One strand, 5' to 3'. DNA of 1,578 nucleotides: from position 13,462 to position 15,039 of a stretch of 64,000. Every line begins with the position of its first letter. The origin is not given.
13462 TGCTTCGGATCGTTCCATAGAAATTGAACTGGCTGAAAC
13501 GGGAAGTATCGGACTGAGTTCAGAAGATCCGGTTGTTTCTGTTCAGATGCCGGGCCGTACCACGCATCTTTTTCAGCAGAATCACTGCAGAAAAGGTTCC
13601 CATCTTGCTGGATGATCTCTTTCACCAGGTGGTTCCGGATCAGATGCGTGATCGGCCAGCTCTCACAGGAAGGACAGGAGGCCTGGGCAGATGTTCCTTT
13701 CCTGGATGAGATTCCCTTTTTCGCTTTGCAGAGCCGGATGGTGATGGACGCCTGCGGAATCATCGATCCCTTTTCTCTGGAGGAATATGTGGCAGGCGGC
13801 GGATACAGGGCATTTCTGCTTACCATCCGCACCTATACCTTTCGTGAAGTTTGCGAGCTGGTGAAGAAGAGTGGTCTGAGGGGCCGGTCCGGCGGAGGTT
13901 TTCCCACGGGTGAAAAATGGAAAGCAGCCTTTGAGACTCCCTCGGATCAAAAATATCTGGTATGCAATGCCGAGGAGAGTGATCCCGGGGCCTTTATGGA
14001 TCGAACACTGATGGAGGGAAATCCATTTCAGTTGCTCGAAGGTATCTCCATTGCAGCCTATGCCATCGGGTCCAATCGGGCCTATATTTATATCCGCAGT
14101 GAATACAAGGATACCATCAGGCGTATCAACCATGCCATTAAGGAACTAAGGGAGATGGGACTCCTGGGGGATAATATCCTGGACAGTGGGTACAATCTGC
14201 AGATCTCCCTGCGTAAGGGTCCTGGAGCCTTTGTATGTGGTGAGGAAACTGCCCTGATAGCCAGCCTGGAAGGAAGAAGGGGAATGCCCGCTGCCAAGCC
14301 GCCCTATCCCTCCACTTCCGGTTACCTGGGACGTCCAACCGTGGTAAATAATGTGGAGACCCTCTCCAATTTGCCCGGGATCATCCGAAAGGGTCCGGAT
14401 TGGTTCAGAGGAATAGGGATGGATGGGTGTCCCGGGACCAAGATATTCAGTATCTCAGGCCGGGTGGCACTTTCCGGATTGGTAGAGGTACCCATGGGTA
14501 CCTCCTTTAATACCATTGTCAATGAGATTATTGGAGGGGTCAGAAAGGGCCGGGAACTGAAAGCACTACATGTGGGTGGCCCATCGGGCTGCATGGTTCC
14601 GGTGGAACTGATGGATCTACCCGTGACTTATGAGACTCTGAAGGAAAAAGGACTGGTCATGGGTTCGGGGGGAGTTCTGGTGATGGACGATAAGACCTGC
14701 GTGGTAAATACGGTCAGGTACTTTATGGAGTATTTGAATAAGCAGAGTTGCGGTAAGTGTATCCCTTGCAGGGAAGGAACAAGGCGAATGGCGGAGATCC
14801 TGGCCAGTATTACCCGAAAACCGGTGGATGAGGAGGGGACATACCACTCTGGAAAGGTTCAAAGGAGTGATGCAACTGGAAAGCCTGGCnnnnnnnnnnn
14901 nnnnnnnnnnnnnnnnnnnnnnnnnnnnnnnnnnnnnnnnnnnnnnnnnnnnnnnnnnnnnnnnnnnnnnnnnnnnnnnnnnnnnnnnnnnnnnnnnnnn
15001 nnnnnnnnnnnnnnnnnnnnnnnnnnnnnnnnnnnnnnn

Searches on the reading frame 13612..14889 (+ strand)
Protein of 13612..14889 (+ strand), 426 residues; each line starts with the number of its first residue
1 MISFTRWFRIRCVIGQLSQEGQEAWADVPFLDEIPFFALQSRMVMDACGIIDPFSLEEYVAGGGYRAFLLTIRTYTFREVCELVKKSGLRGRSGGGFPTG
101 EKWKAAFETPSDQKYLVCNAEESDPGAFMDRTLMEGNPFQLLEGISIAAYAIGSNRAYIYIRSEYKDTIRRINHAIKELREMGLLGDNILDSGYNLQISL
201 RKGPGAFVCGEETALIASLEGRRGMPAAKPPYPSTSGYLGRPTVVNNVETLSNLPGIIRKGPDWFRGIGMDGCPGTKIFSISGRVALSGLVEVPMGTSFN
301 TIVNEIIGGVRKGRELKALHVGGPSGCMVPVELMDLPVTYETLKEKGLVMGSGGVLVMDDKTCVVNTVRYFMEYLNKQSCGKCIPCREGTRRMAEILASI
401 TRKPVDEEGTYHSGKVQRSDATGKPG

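Call 4: search_protein_families(library=pfam, proteins=[window:13612-14889:+], max_evalue=0.01)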
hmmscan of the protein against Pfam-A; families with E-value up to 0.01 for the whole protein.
window:13612-14889:+ (426 aa): 3 families
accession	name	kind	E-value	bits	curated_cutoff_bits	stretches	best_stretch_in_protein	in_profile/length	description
PF01512.22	Complex1_51K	-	3.4e-46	157.3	31.2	1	84-255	1-149/150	Nuo51 FMN-binding domain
PF10589.14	NADH_4Fe-4S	-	2.2e-12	47.1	23.5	1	367-405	2-40/85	NADH-ubiquinone oxidoreductase-F iron-sulfur binding region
PF22461.2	SLBB_2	-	0.009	16.5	27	0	277-327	1-53/79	SLBB domain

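Call 5: search_protein_families(library=ncbifam, proteins=[window:13612-14889:+], max_evalue=0.01)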
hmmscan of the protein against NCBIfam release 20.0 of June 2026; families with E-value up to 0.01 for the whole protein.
window:13612-14889:+ (426 aa): 6 families
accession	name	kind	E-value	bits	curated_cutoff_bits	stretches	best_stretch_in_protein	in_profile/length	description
TIGR01959.1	nuoF_fam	equivalog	8.5e-125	416.4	558.65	1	53-404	11-363/410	NADH-quinone oxidoreductase subunit NuoF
NF010120.0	PRK13596.1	equivalog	9.4e-99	330.8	389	1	79-402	42-368/433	NADH-quinone oxidoreductase subunit NuoF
NF008436.0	PRK11278.1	equivalog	1.4e-95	320.8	749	1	52-403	23-377/448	NADH-quinone oxidoreductase subunit NuoF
TIGR01945.1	rnfC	subfamily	3.2e-12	45.7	245.95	1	76-179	120-221/435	RnfABCDGE type electron transport complex subunit C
TIGR04481.1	PR_assoc_PrdC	equivalog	3.4e-11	42.6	490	1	79-324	75-283/425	proline reductase-associated electron transfer protein PrdC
NF003454.1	PRK05035.1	equivalog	6.9e-11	41.3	345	1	73-324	119-332/556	electron transport complex subunit RsxC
